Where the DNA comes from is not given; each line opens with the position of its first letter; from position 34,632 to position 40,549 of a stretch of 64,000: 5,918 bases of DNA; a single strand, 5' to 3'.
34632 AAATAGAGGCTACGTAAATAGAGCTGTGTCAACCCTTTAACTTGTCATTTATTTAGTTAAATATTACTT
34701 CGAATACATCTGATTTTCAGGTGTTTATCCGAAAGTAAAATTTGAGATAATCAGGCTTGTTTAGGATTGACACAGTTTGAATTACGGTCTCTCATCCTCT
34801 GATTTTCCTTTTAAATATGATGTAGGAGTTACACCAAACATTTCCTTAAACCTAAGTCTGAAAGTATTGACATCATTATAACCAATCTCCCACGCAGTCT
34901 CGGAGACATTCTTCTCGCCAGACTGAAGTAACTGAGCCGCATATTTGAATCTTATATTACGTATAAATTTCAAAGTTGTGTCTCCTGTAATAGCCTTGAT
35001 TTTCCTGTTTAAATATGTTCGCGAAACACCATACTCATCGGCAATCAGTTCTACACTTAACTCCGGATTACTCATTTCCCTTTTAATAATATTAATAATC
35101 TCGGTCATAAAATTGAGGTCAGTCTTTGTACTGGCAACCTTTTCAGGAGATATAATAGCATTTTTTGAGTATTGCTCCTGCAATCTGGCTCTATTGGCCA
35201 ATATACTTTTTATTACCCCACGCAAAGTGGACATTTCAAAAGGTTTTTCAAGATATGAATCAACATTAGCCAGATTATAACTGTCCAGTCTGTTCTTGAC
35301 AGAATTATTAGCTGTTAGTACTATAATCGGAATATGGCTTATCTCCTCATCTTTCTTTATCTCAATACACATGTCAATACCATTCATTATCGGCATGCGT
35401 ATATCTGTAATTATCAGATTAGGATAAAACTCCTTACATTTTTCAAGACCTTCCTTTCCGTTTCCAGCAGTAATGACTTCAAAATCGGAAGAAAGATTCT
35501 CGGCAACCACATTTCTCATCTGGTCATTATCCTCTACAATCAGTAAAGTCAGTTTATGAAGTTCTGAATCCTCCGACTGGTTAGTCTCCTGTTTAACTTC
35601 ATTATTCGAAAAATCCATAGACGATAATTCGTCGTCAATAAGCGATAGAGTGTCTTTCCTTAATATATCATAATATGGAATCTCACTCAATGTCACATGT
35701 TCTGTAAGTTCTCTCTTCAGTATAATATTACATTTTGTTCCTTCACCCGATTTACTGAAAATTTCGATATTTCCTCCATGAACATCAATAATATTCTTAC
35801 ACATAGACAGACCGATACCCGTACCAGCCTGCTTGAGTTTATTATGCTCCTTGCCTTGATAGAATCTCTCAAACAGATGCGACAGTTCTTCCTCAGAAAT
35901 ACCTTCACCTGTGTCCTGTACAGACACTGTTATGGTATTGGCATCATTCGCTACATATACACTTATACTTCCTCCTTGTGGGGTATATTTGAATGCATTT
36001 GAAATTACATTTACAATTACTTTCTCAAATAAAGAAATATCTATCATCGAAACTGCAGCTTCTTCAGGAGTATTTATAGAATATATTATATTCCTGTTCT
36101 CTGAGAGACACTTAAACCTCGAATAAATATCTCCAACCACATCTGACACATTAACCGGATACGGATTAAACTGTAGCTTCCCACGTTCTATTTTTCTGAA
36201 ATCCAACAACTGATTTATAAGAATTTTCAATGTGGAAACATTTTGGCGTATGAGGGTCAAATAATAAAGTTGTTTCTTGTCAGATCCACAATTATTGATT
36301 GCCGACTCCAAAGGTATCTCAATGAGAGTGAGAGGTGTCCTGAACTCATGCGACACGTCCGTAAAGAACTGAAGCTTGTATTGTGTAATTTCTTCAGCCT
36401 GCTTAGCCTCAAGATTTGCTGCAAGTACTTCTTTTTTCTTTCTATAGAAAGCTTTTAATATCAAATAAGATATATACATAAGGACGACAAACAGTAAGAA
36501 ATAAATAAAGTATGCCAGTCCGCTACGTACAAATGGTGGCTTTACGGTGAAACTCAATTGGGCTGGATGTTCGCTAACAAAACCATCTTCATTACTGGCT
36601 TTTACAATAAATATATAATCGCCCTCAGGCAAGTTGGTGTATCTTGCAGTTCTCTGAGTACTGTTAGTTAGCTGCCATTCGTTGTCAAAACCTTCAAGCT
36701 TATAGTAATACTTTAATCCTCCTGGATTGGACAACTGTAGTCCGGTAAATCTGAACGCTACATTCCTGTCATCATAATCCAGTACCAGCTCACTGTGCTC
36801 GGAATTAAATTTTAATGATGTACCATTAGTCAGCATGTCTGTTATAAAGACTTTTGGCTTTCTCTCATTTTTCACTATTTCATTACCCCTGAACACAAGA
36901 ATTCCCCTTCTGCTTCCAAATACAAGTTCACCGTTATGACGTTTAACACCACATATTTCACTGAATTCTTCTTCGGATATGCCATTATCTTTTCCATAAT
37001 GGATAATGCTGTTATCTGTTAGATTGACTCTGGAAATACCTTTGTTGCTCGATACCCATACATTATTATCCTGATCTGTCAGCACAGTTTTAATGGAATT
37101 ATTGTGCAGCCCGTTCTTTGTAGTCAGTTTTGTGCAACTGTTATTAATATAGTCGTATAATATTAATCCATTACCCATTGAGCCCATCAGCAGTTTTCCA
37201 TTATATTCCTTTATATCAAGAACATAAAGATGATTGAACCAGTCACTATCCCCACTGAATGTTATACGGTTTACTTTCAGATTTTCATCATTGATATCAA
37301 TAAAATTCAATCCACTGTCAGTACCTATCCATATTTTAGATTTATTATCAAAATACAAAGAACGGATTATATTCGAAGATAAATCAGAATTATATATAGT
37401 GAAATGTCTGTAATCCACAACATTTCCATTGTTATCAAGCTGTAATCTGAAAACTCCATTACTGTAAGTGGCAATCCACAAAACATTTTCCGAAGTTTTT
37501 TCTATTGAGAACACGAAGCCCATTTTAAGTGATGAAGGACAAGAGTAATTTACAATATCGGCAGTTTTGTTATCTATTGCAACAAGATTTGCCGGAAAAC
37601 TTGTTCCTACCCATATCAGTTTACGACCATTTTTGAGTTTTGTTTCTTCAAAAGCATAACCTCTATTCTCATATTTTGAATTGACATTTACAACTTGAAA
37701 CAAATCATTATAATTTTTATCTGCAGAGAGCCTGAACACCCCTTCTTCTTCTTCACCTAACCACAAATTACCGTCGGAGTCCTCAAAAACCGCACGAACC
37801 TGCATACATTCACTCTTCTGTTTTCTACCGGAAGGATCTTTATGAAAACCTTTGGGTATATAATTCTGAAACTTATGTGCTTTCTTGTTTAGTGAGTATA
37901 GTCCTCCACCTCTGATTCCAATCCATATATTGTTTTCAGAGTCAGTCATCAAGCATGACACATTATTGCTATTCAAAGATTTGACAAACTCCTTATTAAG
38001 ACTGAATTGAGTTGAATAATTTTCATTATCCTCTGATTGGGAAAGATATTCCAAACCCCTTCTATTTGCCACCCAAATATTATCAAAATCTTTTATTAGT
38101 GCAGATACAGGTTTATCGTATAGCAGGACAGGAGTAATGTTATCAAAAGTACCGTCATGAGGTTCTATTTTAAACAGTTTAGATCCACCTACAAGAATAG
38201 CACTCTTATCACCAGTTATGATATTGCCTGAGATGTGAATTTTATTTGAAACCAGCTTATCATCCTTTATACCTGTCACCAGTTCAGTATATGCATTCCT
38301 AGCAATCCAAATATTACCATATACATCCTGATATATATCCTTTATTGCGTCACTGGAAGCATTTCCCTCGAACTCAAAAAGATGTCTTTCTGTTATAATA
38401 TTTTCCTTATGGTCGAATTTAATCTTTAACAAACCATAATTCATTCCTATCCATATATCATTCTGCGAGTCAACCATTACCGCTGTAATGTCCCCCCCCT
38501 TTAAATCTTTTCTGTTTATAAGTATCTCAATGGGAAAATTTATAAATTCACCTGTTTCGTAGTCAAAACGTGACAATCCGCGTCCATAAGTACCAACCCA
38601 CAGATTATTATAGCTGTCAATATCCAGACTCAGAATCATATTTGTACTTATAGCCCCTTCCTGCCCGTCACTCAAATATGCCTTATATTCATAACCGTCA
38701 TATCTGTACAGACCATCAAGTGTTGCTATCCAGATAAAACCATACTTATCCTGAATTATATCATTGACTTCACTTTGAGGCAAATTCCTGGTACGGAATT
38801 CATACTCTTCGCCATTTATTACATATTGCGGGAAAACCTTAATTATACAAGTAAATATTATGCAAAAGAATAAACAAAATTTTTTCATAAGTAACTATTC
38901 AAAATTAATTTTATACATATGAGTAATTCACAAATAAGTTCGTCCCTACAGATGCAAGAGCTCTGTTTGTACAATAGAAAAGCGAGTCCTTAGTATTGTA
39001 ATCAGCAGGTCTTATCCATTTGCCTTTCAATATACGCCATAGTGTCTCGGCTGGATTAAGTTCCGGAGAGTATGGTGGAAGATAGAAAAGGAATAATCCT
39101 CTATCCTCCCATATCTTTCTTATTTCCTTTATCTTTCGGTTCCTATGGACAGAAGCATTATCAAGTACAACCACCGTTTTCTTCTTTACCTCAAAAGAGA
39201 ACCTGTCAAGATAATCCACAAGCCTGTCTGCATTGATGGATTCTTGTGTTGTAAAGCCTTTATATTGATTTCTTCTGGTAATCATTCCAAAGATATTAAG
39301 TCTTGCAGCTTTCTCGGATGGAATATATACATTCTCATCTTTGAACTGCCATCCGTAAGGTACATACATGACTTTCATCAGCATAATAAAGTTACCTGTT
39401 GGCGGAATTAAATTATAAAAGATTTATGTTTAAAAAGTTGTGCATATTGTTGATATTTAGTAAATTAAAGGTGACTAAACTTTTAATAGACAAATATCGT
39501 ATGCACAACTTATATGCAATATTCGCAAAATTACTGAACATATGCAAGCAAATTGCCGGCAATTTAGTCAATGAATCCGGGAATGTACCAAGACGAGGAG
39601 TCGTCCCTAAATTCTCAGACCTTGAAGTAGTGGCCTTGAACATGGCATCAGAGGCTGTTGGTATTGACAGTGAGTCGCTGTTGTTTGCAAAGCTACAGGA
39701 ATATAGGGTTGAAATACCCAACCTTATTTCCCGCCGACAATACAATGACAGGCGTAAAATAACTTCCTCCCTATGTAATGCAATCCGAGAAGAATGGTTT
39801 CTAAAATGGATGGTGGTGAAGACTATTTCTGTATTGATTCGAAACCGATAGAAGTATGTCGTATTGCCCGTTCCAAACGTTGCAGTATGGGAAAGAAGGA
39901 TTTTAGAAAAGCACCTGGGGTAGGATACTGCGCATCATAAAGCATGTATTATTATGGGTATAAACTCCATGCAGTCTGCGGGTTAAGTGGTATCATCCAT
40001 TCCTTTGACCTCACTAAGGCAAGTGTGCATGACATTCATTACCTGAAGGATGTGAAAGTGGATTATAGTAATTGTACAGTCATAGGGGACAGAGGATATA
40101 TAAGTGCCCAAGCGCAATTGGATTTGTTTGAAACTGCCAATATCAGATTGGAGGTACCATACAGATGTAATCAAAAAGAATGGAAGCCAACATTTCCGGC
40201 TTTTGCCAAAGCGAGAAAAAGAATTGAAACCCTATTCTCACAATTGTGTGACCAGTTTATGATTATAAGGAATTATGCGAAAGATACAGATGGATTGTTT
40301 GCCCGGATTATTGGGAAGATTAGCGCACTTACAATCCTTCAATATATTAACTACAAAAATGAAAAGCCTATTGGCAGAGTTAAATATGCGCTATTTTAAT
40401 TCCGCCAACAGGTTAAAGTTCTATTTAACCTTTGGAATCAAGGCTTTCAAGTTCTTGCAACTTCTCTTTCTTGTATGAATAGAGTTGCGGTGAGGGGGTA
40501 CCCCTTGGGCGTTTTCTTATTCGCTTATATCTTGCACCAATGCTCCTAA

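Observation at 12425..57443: A 45-kb red-algal galactan (porphyran/agarose-type) PUL bracketed by conjugative-element genes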

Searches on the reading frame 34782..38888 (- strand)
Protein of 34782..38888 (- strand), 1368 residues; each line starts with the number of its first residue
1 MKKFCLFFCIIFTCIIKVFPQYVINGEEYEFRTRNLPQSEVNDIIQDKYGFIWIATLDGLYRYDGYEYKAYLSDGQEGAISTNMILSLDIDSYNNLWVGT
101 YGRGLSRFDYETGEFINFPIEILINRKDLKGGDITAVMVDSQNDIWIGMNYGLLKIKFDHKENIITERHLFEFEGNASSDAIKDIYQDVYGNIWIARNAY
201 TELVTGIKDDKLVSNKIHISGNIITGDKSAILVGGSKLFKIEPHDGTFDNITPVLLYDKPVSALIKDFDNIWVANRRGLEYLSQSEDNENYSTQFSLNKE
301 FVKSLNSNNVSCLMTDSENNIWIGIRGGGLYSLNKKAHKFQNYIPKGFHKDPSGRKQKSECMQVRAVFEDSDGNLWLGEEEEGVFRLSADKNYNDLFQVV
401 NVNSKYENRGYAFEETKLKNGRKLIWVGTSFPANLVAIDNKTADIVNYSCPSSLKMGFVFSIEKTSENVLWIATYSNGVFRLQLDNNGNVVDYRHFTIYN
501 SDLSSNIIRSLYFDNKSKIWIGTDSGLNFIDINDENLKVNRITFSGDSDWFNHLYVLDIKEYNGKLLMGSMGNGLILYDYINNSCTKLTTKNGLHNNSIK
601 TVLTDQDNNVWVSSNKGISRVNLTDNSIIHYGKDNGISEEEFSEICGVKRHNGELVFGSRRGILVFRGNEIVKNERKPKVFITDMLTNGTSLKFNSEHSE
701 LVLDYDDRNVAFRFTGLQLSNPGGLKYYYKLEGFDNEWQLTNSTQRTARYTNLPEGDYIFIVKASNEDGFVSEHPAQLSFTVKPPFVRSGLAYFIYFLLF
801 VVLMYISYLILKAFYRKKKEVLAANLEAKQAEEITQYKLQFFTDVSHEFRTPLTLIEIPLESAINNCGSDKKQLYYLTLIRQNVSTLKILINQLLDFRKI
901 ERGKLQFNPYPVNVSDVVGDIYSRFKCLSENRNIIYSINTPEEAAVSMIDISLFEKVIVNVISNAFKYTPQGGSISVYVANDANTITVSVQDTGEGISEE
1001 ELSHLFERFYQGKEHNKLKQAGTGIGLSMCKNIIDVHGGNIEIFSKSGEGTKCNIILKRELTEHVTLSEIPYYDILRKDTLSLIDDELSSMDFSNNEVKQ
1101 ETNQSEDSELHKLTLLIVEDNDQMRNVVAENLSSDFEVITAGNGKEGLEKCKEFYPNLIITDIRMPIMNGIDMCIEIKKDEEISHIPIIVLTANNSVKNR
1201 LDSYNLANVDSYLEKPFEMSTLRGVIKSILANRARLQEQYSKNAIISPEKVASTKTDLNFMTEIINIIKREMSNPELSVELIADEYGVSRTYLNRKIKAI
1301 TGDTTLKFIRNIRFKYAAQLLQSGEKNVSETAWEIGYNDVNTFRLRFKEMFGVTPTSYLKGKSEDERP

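Call 4: search_protein_families(library=pfam, proteins=[window:34782-38888:-], max_evalue=0.001)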
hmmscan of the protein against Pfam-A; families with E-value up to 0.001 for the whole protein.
window:34782-38888:- (1368 aa): 9 families
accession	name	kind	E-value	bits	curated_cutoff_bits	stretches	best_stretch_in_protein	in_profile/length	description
PF07494.17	Reg_prop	-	3.7e-34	112.8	20.4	0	304-324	1-21/24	Two component regulator propeller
PF02518.31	HATPase_c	-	4.5e-26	91.9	26.4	1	951-1059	3-109/111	Histidine kinase-, DNA gyrase B-, and HSP90-like ATPase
PF00072.30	Response_reg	-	3.9e-21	75.7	30.2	1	1116-1226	2-110/111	Response regulator receiver domain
PF12833.13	HTH_18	-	2.7e-18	66.5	33.6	1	1282-1360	1-79/80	Helix-turn-helix domain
PF07495.19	Y_Y_Y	-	3.8e-16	59.2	26.6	1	720-783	3-65/65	Y_Y_Y domain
PF00512.31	HisKA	-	8.6e-11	42.2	26.9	1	838-903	2-66/66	His Kinase A (phospho-acceptor) domain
PF00165.29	HTH_AraC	-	1.4e-07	31.9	26.6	0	1276-1302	8-34/42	Bacterial regulatory helix-turn-helix proteins, AraC family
PF13589.12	HATPase_c_3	-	1.9e-05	25.1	25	1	954-1030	3-80/137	Histidine kinase-, DNA gyrase B-, and HSP90-like ATPase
PF23748.1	Beta-prop_LRRK2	-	8.3e-05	22.2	26.9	0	303-340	269-306/359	LRRK2 beta propeller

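Call 34: find_encoding_contigs(protein=window:34782-38888:-, flank=6000, max_places=10)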
Protein window:34782-38888:- (1368 aa): 24 contigs read that carry it; 8 places shown.
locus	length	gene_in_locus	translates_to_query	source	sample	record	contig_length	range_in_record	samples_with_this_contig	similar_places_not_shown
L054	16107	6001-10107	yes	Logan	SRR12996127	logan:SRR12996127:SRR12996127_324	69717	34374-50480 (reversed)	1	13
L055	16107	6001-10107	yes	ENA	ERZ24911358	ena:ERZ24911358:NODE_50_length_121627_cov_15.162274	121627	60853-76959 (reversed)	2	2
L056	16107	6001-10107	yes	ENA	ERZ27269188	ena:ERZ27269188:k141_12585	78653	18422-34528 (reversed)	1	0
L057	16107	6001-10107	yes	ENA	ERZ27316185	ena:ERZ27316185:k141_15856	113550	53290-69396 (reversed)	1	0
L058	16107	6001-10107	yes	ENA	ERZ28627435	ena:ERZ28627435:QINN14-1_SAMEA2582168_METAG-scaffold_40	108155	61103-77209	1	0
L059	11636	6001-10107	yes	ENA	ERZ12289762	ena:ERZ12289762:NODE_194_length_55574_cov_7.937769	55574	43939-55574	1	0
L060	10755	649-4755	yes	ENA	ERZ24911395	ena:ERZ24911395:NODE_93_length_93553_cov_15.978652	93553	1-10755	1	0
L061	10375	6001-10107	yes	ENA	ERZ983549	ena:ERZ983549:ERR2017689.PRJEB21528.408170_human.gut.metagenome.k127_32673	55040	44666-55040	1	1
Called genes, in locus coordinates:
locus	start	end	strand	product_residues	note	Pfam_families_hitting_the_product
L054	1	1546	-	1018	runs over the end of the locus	PF13620:CarboxypepD_reg, PF13715:CarbopepD_reg_2, PF07715:Plug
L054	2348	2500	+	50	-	-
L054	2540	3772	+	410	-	PF00884:Sulfatase, PF16347:SGSH_C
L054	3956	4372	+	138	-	PF13384:HTH_23, PF13518:HTH_28, PF13551:HTH_29, PF13565:HTH_32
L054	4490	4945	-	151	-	PF01609:DDE_Tnp_1, PF13612:DDE_Tnp_1_3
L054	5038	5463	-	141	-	-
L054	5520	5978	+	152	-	PF13358:DDE_3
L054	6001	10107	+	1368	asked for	PF07494:Reg_prop (faint), PF07495:Y_Y_Y, PF00512:HisKA, PF02518:HATPase_c, PF13589:HATPase_c_3 (faint), PF00072:Response_reg, PF00165:HTH_AraC (faint), PF12833:HTH_18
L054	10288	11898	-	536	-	PF00884:Sulfatase, PF01663:Phosphodiest (faint), PF16347:SGSH_C, PF14707:Sulfatase_C (weak), PF16347:SGSH_C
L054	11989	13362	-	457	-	-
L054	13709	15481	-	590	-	PF01120:Alpha_L_fucos, PF16757:Fucosidase_C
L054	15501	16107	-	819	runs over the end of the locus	PF02837:Glyco_hydro_2_N, PF22666:Glyco_hydro_2_N2 (faint), PF00703:Glyco_hydro_2, PF02836:Glyco_hydro_2_C, PF16355:DUF4982, PF18565:Glyco_hydro2_C5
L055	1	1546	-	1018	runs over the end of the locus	PF13620:CarboxypepD_reg, PF13715:CarbopepD_reg_2, PF07715:Plug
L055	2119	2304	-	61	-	-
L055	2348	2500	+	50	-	-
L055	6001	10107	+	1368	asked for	PF07494:Reg_prop (faint), PF07495:Y_Y_Y, PF00512:HisKA, PF02518:HATPase_c, PF13589:HATPase_c_3 (faint), PF00072:Response_reg, PF00165:HTH_AraC (faint), PF12833:HTH_18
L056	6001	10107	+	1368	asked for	PF07494:Reg_prop (faint), PF07495:Y_Y_Y, PF00512:HisKA, PF02518:HATPase_c, PF13589:HATPase_c_3 (faint), PF00072:Response_reg, PF00165:HTH_AraC (faint), PF12833:HTH_18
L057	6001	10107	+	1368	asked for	PF07494:Reg_prop (faint), PF07495:Y_Y_Y, PF00512:HisKA, PF02518:HATPase_c, PF13589:HATPase_c_3 (faint), PF00072:Response_reg, PF00165:HTH_AraC (faint), PF12833:HTH_18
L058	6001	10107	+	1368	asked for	PF07494:Reg_prop (faint), PF07495:Y_Y_Y, PF00512:HisKA, PF02518:HATPase_c, PF13589:HATPase_c_3 (faint), PF00072:Response_reg, PF00165:HTH_AraC (faint), PF12833:HTH_18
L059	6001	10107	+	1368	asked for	PF07494:Reg_prop (faint), PF07495:Y_Y_Y, PF00512:HisKA, PF02518:HATPase_c, PF13589:HATPase_c_3 (faint), PF00072:Response_reg, PF00165:HTH_AraC (faint), PF12833:HTH_18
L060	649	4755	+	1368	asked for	PF07494:Reg_prop (faint), PF07495:Y_Y_Y, PF00512:HisKA, PF02518:HATPase_c, PF13589:HATPase_c_3 (faint), PF00072:Response_reg, PF00165:HTH_AraC (faint), PF12833:HTH_18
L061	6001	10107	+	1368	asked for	PF07494:Reg_prop (faint), PF07495:Y_Y_Y, PF00512:HisKA, PF02518:HATPase_c, PF13589:HATPase_c_3 (faint), PF00072:Response_reg, PF00165:HTH_AraC (faint), PF12833:HTH_18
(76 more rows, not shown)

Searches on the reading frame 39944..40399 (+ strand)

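Call 4: search_protein_families(library=pfam, proteins=[window:39944-40399:+], max_evalue=0.001)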
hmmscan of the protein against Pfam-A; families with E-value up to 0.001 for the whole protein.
window:39944-40399:+ (151 aa): 2 families
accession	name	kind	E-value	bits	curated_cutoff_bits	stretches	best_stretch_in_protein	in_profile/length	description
PF01609.27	DDE_Tnp_1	-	2.9e-21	76.6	23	1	2-130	32-199/200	Transposase DDE domain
PF13612.12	DDE_Tnp_1_3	-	3.8e-10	40.4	27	1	2-106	42-146/155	Transposase DDE domain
